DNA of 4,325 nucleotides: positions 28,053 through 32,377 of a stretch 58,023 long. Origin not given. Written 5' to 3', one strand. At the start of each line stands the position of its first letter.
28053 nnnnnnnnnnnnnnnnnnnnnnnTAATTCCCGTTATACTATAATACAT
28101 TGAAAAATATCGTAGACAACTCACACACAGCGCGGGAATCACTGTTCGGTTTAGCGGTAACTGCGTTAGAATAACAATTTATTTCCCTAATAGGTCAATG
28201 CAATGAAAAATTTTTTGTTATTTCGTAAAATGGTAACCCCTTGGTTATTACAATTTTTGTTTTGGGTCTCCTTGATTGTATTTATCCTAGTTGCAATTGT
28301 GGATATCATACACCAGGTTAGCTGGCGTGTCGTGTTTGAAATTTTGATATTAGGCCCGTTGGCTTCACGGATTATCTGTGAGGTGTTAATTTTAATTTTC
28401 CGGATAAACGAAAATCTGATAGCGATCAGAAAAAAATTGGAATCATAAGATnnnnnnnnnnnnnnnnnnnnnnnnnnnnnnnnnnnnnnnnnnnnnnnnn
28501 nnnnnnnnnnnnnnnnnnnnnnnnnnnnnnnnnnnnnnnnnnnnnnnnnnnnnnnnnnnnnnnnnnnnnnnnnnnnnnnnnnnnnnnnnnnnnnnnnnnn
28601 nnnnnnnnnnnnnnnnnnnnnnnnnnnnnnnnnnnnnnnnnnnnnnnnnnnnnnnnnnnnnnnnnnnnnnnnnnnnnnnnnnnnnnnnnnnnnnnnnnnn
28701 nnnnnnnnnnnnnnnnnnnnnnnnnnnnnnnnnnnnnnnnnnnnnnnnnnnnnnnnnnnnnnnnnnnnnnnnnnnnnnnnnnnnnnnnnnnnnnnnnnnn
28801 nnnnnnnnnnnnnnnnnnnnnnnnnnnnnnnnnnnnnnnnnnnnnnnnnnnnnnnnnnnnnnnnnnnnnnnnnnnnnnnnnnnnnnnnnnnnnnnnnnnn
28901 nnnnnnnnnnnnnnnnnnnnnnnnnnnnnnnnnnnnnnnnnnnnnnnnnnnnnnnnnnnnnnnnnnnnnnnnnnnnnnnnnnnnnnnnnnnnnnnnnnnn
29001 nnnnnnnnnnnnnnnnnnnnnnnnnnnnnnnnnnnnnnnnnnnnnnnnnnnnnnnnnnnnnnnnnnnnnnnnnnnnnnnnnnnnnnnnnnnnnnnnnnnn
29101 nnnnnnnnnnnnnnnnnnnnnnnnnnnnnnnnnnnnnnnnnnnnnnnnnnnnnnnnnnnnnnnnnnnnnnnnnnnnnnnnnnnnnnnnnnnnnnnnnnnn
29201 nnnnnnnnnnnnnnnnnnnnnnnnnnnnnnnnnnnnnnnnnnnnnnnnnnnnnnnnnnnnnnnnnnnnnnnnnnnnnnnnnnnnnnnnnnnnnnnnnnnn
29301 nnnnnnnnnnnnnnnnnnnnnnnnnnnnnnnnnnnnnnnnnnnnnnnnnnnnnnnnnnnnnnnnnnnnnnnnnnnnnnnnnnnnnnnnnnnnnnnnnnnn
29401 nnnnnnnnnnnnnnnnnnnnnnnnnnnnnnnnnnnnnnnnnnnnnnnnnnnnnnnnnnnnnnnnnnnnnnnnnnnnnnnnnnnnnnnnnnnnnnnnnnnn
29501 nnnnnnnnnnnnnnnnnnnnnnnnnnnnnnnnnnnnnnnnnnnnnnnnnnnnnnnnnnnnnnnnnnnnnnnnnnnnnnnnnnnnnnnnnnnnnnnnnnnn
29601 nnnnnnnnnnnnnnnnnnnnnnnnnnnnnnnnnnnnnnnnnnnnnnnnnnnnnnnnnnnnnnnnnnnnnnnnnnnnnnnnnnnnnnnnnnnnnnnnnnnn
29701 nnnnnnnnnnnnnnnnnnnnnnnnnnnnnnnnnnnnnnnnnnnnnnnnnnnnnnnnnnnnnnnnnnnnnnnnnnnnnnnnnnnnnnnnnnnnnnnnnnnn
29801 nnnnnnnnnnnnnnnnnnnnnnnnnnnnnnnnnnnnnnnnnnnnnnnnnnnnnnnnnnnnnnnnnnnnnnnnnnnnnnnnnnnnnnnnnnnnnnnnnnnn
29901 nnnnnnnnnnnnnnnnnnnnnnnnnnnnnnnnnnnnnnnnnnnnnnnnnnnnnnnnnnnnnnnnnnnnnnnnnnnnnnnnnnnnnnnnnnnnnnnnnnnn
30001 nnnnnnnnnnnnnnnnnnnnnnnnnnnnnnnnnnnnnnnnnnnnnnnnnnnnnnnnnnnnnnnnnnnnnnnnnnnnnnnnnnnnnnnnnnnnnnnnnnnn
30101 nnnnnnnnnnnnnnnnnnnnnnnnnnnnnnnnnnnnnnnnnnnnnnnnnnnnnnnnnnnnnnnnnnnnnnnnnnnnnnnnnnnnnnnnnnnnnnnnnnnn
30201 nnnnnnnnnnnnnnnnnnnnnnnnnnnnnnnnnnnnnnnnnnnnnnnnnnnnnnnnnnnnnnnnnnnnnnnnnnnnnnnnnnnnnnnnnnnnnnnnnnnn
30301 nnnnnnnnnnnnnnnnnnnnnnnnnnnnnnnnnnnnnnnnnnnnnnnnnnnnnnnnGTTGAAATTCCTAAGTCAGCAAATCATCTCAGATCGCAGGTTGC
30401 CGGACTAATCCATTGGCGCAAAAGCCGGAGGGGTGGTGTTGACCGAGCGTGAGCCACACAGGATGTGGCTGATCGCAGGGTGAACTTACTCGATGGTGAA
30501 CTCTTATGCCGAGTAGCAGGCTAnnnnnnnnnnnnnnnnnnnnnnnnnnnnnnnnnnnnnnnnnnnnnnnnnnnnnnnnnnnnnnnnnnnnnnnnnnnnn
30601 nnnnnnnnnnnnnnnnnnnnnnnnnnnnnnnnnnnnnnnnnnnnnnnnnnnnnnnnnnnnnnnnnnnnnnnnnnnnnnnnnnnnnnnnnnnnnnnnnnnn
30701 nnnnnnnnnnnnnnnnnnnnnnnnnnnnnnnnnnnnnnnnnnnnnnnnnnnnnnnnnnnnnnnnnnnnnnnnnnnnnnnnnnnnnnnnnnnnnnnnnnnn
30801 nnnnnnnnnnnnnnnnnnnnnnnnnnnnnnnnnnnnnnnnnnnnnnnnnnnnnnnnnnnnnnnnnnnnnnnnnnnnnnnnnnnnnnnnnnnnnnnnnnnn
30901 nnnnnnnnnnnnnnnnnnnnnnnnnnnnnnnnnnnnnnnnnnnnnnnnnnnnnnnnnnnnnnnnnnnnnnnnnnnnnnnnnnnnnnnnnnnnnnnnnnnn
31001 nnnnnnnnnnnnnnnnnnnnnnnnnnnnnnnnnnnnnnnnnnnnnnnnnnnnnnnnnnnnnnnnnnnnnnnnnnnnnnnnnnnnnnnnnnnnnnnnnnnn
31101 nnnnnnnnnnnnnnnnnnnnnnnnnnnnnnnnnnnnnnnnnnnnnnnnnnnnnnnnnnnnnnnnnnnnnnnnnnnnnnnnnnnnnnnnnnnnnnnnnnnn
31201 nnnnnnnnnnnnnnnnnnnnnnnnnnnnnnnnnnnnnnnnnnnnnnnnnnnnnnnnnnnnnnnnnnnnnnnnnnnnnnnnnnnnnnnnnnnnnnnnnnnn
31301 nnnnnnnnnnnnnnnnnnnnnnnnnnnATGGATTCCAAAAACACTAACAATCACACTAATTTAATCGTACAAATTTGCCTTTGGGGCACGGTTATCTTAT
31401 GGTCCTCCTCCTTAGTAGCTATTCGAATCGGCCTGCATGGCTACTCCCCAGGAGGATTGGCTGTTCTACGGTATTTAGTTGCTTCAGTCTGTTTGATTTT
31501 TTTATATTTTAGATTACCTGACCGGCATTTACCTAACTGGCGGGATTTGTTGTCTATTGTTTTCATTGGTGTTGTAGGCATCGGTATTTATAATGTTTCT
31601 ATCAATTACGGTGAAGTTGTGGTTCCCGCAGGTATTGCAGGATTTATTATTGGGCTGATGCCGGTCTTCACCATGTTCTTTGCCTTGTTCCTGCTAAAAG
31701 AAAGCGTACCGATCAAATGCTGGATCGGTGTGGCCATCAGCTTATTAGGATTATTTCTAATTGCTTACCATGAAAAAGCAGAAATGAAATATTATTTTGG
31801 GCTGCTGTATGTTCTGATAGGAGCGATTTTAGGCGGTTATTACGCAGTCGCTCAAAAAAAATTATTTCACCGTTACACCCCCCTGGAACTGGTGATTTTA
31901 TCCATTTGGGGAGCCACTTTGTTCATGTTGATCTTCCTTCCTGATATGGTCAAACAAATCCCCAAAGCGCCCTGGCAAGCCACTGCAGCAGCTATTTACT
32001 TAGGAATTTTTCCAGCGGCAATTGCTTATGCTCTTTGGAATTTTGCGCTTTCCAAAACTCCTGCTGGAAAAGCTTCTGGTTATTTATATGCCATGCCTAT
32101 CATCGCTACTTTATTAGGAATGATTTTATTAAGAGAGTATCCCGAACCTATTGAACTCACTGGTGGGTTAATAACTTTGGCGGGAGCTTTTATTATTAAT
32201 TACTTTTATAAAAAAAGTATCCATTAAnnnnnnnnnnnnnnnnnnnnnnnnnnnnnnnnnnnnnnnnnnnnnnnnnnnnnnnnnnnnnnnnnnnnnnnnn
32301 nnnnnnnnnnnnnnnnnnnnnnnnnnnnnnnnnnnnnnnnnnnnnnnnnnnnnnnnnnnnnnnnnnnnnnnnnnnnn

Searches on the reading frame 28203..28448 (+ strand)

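Call 64: search_protein_families(library=pfam, proteins=[window:28203-28448:+], max_evalue=0.01)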
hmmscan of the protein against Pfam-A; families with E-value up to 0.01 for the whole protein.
window:28203-28448:+ (81 aa): 1 family
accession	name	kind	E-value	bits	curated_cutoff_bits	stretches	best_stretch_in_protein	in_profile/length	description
PF14110.11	DUF4282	-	1.1e-07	32.8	27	1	5-77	2-86/86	Domain of unknown function (DUF4282)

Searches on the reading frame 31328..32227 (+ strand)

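Call 14: search_protein_families(library=pfam, proteins=[window:31328-32227:+], max_evalue=0.001)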
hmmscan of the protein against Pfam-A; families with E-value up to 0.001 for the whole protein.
window:31328-32227:+ (299 aa): 3 families
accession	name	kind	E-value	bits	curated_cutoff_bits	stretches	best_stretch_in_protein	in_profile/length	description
PF00892.27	EamA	-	2.3e-46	157.9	28.2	2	157-291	2-134/135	EamA-like transporter family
PF03151.22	TPT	-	0.00014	21.8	30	0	50-179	40-167/291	Triose-phosphate Transporter family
PF16080.10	Phage_holin_2_3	-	0.00032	21.1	28.8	0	249-296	4-47/56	Bacteriophage holin family HP1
